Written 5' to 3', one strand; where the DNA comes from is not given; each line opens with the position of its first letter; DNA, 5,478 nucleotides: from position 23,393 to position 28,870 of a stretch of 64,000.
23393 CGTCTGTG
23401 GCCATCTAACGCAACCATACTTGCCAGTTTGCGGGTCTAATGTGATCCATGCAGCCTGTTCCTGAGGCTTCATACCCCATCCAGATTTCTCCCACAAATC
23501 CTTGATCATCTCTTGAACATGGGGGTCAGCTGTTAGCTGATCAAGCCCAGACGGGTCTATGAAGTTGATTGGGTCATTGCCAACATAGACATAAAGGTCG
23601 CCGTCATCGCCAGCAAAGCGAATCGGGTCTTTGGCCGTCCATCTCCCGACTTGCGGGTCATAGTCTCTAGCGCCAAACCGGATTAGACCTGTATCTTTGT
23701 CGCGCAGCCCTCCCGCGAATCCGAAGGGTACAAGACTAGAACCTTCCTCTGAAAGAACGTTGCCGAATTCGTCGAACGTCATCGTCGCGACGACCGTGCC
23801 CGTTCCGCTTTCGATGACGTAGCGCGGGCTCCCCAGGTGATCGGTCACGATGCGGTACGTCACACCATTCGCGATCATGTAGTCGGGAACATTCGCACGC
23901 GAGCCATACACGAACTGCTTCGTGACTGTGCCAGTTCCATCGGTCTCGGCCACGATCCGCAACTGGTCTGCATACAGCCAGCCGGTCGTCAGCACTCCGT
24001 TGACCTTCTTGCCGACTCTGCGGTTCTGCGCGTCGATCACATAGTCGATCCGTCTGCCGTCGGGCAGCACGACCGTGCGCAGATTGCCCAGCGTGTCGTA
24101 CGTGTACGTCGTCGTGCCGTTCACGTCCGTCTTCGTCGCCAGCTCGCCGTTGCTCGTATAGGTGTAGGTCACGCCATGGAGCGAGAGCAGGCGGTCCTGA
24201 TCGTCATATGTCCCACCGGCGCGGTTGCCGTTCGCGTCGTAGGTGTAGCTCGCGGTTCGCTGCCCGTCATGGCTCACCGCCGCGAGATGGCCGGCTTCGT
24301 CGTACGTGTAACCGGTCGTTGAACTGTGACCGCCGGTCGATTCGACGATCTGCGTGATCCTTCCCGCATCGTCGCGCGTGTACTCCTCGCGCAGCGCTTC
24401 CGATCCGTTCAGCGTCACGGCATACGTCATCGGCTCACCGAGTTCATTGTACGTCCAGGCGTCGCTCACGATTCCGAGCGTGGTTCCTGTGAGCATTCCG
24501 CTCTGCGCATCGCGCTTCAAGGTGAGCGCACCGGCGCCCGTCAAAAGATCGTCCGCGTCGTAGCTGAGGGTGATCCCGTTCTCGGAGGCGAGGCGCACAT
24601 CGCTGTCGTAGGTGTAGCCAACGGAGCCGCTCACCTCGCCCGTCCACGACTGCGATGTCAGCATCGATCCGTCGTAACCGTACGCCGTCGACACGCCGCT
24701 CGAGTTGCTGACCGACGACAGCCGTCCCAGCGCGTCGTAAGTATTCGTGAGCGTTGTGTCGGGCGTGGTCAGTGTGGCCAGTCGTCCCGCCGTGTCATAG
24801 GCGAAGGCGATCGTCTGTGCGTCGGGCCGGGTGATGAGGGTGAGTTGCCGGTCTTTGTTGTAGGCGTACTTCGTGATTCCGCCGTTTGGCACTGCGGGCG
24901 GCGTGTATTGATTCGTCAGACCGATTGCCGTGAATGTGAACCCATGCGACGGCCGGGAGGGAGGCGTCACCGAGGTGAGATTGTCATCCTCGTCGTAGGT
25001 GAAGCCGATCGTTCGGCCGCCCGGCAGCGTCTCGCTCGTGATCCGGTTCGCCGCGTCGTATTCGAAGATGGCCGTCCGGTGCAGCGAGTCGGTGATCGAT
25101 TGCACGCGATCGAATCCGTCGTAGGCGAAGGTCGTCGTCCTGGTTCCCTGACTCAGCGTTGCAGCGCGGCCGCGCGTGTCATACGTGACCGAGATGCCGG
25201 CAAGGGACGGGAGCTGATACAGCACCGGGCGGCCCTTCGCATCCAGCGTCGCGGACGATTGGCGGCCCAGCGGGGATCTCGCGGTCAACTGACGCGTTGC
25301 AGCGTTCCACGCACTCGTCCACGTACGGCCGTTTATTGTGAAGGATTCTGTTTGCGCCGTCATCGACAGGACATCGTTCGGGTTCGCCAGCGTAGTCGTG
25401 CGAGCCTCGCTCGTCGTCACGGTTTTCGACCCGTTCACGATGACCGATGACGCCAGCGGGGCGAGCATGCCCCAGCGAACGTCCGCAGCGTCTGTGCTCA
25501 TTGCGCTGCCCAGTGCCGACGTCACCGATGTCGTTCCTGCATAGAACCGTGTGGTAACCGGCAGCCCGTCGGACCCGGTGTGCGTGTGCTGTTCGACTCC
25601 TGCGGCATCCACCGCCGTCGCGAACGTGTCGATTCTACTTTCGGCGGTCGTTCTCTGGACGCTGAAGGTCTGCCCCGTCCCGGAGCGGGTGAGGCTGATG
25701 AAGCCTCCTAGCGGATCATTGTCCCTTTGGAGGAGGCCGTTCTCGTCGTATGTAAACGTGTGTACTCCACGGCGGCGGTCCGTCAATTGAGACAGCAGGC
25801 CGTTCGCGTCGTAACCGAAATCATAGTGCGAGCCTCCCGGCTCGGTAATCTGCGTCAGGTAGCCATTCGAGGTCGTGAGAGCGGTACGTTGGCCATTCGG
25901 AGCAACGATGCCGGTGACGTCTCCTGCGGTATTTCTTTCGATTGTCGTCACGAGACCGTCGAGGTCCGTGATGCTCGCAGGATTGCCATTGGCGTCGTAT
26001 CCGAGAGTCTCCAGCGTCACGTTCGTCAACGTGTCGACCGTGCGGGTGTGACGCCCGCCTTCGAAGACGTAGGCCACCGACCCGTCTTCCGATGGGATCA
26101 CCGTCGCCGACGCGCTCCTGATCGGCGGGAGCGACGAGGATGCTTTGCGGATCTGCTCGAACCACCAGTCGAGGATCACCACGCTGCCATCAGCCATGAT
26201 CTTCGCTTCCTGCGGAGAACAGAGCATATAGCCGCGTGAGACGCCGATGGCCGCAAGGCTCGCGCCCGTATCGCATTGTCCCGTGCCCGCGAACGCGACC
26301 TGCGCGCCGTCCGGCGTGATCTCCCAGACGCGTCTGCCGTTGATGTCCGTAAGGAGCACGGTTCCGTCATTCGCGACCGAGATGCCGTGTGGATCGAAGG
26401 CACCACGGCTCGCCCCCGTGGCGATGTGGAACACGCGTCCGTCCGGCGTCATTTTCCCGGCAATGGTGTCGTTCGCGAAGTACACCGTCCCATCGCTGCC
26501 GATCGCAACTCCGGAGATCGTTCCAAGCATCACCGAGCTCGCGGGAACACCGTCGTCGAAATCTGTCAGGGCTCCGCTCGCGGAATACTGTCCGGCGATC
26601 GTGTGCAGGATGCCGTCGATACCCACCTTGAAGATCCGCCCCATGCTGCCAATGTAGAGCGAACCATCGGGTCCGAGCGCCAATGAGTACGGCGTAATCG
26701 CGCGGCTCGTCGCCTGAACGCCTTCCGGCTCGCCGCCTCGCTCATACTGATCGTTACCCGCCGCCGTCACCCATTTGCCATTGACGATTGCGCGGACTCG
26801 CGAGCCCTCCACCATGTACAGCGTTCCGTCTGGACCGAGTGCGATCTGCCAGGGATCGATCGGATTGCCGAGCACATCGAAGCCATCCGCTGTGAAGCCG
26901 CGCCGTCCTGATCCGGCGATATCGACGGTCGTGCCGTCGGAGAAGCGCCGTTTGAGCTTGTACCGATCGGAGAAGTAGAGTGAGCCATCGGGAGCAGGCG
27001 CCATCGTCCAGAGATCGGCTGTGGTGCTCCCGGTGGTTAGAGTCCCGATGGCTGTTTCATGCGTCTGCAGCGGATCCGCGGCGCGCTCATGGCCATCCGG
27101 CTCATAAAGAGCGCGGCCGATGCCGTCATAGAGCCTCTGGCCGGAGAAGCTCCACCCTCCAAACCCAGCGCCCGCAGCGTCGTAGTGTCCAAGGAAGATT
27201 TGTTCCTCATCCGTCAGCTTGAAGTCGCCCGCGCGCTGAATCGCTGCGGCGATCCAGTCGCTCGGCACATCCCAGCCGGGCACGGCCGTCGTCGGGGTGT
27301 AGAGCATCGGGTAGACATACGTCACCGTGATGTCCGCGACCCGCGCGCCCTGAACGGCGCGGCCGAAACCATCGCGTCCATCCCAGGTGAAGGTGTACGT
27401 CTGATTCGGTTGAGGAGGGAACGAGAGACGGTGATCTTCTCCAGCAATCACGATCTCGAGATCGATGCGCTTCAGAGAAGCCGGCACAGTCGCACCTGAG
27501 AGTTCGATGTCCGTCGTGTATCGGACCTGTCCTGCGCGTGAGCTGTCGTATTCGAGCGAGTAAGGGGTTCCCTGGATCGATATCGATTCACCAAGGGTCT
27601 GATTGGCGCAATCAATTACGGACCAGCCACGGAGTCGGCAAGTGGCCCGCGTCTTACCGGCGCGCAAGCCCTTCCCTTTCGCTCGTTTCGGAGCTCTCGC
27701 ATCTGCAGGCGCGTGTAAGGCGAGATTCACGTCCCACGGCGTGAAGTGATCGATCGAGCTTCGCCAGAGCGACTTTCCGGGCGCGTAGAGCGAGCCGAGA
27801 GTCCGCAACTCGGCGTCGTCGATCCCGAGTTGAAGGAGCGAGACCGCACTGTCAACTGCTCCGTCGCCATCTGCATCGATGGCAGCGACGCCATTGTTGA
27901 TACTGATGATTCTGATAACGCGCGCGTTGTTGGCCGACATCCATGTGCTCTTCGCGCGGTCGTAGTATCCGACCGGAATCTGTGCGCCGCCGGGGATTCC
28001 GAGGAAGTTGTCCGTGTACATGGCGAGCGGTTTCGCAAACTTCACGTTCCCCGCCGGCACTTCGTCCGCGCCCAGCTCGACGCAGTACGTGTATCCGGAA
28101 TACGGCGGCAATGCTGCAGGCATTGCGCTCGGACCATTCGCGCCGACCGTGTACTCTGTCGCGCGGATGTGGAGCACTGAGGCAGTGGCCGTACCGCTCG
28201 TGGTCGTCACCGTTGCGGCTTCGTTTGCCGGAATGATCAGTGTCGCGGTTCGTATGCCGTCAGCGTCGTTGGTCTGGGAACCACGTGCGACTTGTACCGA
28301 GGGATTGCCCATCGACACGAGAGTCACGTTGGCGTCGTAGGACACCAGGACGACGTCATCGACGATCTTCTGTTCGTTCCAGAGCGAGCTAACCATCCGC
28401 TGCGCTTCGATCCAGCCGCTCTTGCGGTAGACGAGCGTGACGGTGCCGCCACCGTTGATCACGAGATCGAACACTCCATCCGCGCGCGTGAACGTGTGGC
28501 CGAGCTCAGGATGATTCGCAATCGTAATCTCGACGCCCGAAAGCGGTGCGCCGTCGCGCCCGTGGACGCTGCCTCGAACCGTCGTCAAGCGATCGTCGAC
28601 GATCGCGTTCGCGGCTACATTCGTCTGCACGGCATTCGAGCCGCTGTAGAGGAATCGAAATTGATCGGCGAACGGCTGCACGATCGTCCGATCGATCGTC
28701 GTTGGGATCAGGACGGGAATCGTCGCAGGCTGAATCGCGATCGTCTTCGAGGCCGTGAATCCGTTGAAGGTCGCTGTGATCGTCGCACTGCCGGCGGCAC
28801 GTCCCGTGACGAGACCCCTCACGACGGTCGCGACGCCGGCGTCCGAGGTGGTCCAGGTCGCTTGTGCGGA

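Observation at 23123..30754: Bacterial Rhs toxin with a teneurin-like superfold order (TTR - plug region - NHL propeller - YD shell - toxin) plus an extra N-terminal NHL propeller and IPT/Big_2 stalk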

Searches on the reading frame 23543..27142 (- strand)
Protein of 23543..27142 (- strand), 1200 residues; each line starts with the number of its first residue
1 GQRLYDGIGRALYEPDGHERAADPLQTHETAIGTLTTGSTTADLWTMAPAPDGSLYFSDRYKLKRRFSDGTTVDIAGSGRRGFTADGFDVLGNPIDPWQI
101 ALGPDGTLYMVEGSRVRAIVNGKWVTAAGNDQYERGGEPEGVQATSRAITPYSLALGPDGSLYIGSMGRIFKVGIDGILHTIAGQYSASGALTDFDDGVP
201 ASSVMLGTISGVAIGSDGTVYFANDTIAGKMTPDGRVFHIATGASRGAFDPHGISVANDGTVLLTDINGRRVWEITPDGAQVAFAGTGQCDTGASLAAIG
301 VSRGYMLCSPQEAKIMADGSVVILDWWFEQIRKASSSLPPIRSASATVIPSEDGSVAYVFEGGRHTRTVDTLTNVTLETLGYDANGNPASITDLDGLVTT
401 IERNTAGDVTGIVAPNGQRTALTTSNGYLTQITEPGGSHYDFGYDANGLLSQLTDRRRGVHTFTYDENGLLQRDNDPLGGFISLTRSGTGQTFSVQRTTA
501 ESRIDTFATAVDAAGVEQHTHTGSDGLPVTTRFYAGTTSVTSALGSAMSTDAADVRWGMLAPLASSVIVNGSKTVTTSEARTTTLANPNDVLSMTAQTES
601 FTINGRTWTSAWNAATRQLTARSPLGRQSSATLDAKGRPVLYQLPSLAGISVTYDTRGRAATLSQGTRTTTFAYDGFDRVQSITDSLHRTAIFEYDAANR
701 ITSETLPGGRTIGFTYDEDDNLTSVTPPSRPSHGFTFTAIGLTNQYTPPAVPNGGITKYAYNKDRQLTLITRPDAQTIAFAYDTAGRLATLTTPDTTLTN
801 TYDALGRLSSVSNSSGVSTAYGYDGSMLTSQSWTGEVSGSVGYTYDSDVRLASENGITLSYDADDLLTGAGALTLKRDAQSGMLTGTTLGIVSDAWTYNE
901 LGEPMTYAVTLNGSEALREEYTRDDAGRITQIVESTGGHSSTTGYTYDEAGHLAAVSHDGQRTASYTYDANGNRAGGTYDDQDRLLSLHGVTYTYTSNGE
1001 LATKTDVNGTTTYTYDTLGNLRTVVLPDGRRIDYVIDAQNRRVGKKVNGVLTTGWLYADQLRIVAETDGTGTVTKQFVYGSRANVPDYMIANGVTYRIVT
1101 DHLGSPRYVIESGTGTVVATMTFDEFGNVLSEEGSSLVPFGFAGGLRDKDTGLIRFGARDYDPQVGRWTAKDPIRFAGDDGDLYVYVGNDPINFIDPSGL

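Call 76: predict_structure(alignment_id=A4)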
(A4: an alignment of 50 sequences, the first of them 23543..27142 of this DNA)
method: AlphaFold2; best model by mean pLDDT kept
length: 1200 residues; sequences in the alignment: 50
mean_pLDDT: 87.5   pTM: 0.71
mean pLDDT of the five models: 87.5, 87.0, 86.6, 85.6, 85.4
residues with pLDDT >= 90: 746; 70-90: 342; 50-70: 70; < 50: 42
segments of 3 or more residues with pLDDT < 50: 23-29, 555-560, 1176-1200
pLDDT, mean of each block of 10 residues (from residue 1): 70 76 48 56 84 89 88 92 95 94 92 95 95 84 94 93 94 95 83 83 92 93 92 93 72 90 92 85 86 64 83 88 90 72 67 84 88 93 91 95 92 93 93 92 95 93 93 93 92 93 95 84 93 82 81 52 58 82 83 90 92 96 95 96 94 95 95 94 92 93 91 91 89 91 90 85 94 94 95 95 94 95 93 95 93 96 95 96 95 96 95 95 91 94 92 92 90 86 88 90 95 93 96 92 94 91 91 93 88 94 88 94 86 75 80 82 81 49 35 37
secondary structure, 60 per line:
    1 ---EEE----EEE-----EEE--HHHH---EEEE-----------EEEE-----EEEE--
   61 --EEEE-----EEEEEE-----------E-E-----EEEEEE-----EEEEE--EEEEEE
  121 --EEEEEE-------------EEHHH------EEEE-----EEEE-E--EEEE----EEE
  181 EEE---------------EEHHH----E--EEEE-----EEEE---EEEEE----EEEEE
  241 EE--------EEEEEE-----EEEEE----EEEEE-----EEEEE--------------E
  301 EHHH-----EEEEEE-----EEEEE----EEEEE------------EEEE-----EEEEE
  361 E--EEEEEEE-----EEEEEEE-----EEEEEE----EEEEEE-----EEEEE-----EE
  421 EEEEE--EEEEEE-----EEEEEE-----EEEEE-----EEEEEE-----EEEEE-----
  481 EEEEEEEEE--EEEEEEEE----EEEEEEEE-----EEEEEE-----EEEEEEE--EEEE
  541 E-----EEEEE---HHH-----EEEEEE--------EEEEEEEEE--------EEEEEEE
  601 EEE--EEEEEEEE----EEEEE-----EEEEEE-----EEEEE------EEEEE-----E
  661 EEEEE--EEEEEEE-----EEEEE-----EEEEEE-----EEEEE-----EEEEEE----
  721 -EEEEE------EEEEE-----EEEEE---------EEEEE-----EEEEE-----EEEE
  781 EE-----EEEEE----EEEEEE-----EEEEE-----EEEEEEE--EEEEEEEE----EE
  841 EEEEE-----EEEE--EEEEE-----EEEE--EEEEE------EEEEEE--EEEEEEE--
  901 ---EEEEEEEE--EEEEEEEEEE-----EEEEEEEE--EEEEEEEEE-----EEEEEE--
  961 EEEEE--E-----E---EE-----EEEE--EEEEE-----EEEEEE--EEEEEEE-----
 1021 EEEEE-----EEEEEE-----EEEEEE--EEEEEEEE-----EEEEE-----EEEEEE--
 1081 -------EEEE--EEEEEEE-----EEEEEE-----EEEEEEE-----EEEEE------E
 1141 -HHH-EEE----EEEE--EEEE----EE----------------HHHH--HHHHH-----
elements in order (helices of 4 or more, strands of 3 or more residues): E4-6 E11-13 E19-21 H24-27 E31-34 E46-49 E55-58 E63-66 E72-77 E97-102 E108-112 E115-120 E123-128 E153-156 E162-165 E170-173 E178-183 E211-214 E220-223 E227-231 E236-242 E251-256 E262-266 E271-275 E281-285 E310-315 E321-325 E330-334 E347-350 E356-361 E364-370 E376-382 E388-393 E398-403 E409-413 E419-425 E428-433 E439-444 E450-454 E460-465 E471-475 E481-489 E492-499 E504-511 E517-522 E528-534 E537-541 E547-551 E563-568 E577-585 E594-603 E606-613 E618-622 E628-633 E639-643 E650-654 E660-665 E668-674 E680-684 E690-695 E701-705 E711-716 E722-726 E733-737 E743-747 E757-761 E767-771 E777-782 E788-792 E797-802 E808-812 E818-824 E827-834 E839-845 E851-854 E857-861 E867-870 E873-877 E884-889 E892-898 E904-911 E914-923 E929-936 E939-947 E953-958 E961-965 E985-988 E991-995 E1001-1006 E1009-1015 E1021-1025 E1031-1036 E1042-1047 E1050-1057 E1063-1067 E1073-1078 E1088-1091 E1094-1100 E1106-1111 E1117-1123 E1129-1133 E1146-1148 E1153-1156 E1159-1162 H1185-1188 H1191-1195
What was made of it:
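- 26123..27052 (-): Central six-bladed NHL propeller of the superfold, residues ~1235-1544. 24 strands in the model (call 76).
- Checked: The central propeller has 24 strands in the model, i.e. six blades of four (call 76).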

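Call 78: fold_search(model_id=the predicted structure, library=pdb)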
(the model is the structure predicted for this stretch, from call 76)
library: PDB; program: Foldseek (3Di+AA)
matches with E <= 10: 1286; with E <= 0.001: 536
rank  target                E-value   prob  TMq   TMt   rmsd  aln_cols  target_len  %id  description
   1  9ifo_A                4.8e-98  1.00  0.76  0.67   7.1      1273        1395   32  Structure of Teneurin-Like Protein (TLP) (released 2026-03-11)
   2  8fia_A                5.3e-74  1.00  0.67  0.47  11.9      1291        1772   20  The structure of fly Teneurin self assembly (released 2023-05-03)
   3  6vhh_A                7.5e-74  1.00  0.68  0.49  11.3      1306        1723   20  Human Teneurin-2 and human Latrophilin-3 binary complex (released 2020-06-03)
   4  9g2f_A                8.6e-74  1.00  0.68  0.48  11.5      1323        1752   20  Mouse Teneurin2 dimer variant A1B1 (released 2026-01-21)
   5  6ske_A                2.0e-73  1.00  0.70  0.49  10.3      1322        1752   20  Teneurin 2 in complex with Latrophilin 2 Lec domain (released 2020-02-12)
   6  8r54_A                3.1e-73  1.00  0.69  0.43  10.8      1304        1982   21  Mouse teneurin-3 non-compact subunit - A0B0 isoform (released 2024-05-08)
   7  6fb3_A                1.0e-72  1.00  0.69  0.47  10.5      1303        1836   20  Teneurin 2 Partial Extracellular Domain (released 2018-03-28)
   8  9g42_A                2.8e-72  1.00  0.67  0.48  11.0      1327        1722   20  Mouse Teneurin2 dimer variant A0B0 (released 2026-01-21)
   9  8r51_A                1.5e-71  1.00  0.69  0.48  10.2      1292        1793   21  Mouse teneurin-3 non-compact subunit - A1B1 isoform (released 2024-05-08)
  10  6fay                  9.9e-69  1.00  0.69  0.55  10.6      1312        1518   21  Teneurin3 monomer (released 2018-03-28)
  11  8r50_A                1.3e-68  1.00  0.69  0.45  10.3      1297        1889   21  Mouse teneurin-3 compact dimer - A1B1 isoform (released 2024-05-08)
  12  7bam_A                1.4e-67  1.00  0.69  0.45  10.0      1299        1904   20  human Teneurin4 WT C2 (released 2021-12-01)
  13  7ban_A                2.1e-67  1.00  0.69  0.45  10.0      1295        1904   20  human Teneurin4 Mut C2 (released 2022-01-12)
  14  9g2h_A                9.8e-53  1.00  0.63  0.56  15.6      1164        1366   18  Mouse Teneurin2 dimer variant A1B0 (released 2026-01-21)
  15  9g41_A                1.4e-51  1.00  0.64  0.56   9.5      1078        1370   19  Mouse Teneurin2 dimer variant A0B1 (released 2026-01-21)
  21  6cmx_A                2.8e-42  1.00  0.61  0.57  11.4      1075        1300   19  Human Teneurin 2 extra-cellular region (released 2018-07-25)
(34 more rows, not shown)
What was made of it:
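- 26123..27052 (-): Global superposition on 9ifo (call 78).
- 23543..26122 (-): YD/Rhs shell, residues ~1545-2404, ending in the Rhs core aspartyl protease (R2363, D2376, D2400; cleavage predicted after L2404). Model and fold search (calls 76, 78).
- Closest known: T6SS Rhs effectors. Different: Fold match is much weaker (TMq 0.33-0.58 for T6SS Rhs, 0.33-0.43 for TcB-TcC fusions; call 78).
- NHL+YD model has pLDDT 87.5; Foldseek to 9ifo gives E 4.8e-98 and TMq 0.76 (calls 76, 78).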

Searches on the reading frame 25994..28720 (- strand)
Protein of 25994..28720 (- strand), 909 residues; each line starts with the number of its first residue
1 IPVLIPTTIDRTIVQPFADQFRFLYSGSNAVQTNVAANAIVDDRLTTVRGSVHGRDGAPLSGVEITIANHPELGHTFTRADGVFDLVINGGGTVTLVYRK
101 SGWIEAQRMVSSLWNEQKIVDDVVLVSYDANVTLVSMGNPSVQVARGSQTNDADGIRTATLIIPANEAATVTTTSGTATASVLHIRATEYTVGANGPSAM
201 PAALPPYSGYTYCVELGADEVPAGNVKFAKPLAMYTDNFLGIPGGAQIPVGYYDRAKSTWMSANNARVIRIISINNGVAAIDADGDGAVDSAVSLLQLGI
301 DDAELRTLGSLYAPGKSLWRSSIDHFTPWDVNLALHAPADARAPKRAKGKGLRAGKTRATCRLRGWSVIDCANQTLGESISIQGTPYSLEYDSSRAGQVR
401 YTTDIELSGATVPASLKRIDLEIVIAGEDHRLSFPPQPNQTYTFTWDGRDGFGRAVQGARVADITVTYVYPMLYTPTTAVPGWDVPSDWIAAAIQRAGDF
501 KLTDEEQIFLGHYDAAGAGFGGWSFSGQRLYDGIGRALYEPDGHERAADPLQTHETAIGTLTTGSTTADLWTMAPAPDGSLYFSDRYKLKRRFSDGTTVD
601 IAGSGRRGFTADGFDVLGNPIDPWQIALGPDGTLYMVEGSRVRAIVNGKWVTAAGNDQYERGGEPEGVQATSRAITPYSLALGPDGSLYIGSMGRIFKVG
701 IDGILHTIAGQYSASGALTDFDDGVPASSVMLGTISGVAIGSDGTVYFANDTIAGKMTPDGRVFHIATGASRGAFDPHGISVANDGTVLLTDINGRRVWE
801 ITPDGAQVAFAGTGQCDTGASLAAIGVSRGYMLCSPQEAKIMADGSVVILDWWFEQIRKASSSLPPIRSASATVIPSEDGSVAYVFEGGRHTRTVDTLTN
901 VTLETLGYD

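Call 26: find_homologous_proteins(query=window:25994-28720:-, max_evalue=1e-10)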
Query seq(909 aa) (909 aa): 247 proteins with E <= 1e-10 among 8000 candidates; the best 120 are listed.
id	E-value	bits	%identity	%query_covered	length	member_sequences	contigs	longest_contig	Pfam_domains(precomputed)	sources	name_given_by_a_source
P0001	0.0e+0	1074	57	94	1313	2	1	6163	PF24329.2,PF25020.2,PF05593.20,PF23500.2,PF24684.2,PF25023.2,PF01436.28,PF25021.2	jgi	-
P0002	1.6e-285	968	100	48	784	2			PF05593.20,PF24684.2,PF25023.2,PF25021.2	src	-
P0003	3.0e-201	689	41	94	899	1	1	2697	PF24329.2,PF25020.2,PF23500.2,PF13620.13,PF01436.28,PF25021.2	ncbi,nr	ncbi:MAG TPA: hypothetical protein VEO74_03125, partial [Thermoanaerobaculia bacterium]|nr:hypotheti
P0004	1.3e-196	674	44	91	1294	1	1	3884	PF24329.2,PF05593.20,PF20067.6,PF25023.2,PF01436.28,PF25021.2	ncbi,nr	ncbi:MAG TPA: hypothetical protein VN181_07720, partial [Thermoanaerobaculia bacterium]|nr:hypotheti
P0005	1.9e-172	594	40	99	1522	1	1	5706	PF24329.2,PF23500.2,PF24684.2,PF25023.2,PF13620.13,PF01436.28,PF17936.8,PF25020.2,PF05593.20,PF25021.2,PF09136.17,PF19077.7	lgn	-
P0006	2.7e-170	587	36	99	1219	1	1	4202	PF24329.2,PF25020.2,PF05593.20,PF23500.2,PF25023.2,PF01436.28,PF25021.2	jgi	-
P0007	2.3e-166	573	40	90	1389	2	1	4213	PF24329.2,PF05593.20,PF20067.6,PF25023.2,PF01436.28,PF25021.2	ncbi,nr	ncbi:MAG TPA: hypothetical protein VKL19_15845, partial [Thermoanaerobaculia bacterium]|nr:hypotheti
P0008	2.4e-160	554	37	100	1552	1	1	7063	PF24329.2,PF25020.2,PF22352.3,PF05593.20,PF24684.2,PF25023.2,PF01436.28,PF25021.2,PF18884.6,PF18911.7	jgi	-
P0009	2.5e-159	550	37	100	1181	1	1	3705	PF24329.2,PF25020.2,PF05593.20,PF24684.2,PF25023.2,PF01436.28,PF25021.2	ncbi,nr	ncbi:MAG: hypothetical protein KAX84_17045, partial [Burkholderiales bacterium]|nr:hypothetical prot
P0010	4.5e-157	543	37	100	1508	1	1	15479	PF25020.2,PF05593.20,PF23500.2,PF13449.13,PF24684.2,PF25023.2,PF13620.13,PF02368.25,PF01436.28,PF25021.2,PF08450.19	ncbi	ncbi:MAG: NHL domain-containing protein, partial [Nitrospiraceae bacterium]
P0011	1.0e-156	542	37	100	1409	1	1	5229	PF25020.2,PF05593.20,PF24684.2,PF25023.2,PF02368.25,PF01436.28,PF25021.2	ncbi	ncbi:MAG TPA: Ig-like domain-containing protein, partial [Thermoanaerobaculia bacterium]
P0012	1.4e-156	541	38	100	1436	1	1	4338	PF24329.2,PF23500.2,PF24684.2,PF25023.2,PF13620.13,PF01436.28,PF08450.19,PF17936.8,PF25020.2,PF05593.20,PF13449.13,PF25021.2,PF09136.17,PF19077.7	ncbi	ncbi:MAG: NHL domain-containing protein, partial [Gammaproteobacteria bacterium]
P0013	1.6e-156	541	39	98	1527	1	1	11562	PF24329.2,PF25020.2,PF05593.20,PF23500.2,PF13449.13,PF24684.2,PF25023.2,PF13620.13,PF01436.28,PF25021.2,PF08450.19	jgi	-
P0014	8.6e-156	538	38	100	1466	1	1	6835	PF24329.2,PF25020.2,PF00801.27,PF05593.20,PF24684.2,PF25023.2,PF01436.28,PF25021.2,PF18911.7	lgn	-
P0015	1.1e-155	538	36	98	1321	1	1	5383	PF24329.2,PF25020.2,PF05593.20,PF23500.2,PF24684.2,PF25023.2,PF13620.13,PF01436.28,PF25021.2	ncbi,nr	ncbi:MAG TPA: hypothetical protein VJW76_16050, partial [Verrucomicrobiae bacterium]|nr:hypothetical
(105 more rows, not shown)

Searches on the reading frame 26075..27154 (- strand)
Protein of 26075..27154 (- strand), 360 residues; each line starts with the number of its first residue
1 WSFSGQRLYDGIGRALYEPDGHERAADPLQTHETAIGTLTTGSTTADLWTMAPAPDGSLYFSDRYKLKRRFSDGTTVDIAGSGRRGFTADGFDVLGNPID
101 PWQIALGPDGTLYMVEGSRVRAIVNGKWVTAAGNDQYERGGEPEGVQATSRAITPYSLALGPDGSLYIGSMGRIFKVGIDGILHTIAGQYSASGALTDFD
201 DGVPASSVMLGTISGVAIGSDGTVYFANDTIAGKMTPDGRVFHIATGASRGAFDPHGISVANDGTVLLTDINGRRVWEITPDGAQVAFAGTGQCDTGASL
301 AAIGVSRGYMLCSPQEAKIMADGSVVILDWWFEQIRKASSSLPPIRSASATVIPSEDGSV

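Call 40: search_protein_families(library=pfam, proteins=[window:26075-27154:-], max_evalue=1)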
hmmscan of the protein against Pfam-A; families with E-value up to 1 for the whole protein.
window:26075-27154:- (360 aa): 8 families
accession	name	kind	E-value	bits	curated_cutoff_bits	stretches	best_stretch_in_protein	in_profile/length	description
PF25021.1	TEN_NHL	-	9.4e-11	41.7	27.1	2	172-228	285-347/357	Teneurin NHL domain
PF24684.1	Vgb_lyase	-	2.4e-08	33.6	50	1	140-286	84-214/290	Virginiamycin B lyase family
PF23500.1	DUF7133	-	1.1e-05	25.3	27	0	100-138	330-367/385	Domain of unknown function (DUF7133)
PF01436.27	NHL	-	1.3e-05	25.4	20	1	254-273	3-21/28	NHL repeat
PF20067.5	SSL_N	-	0.00017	21.8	18.9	0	99-114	21-36/46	Strictosidine synthase-like, N-terminal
PF06420.17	Mgm101p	-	0.0073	16.3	27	1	81-121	8-48/170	Mitochondrial genome maintenance MGM101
PF07494.17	Reg_prop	-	0.022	15.4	20.4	0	156-171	8-23/24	Two component regulator propeller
PF07202.18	Tcp10_C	-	0.98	9.6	36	0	263-277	11-25/35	T-complex protein 10 C-terminus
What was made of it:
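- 26123..27052 (-): TEN_NHL 41.7 bits when scanned alone (call 40).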
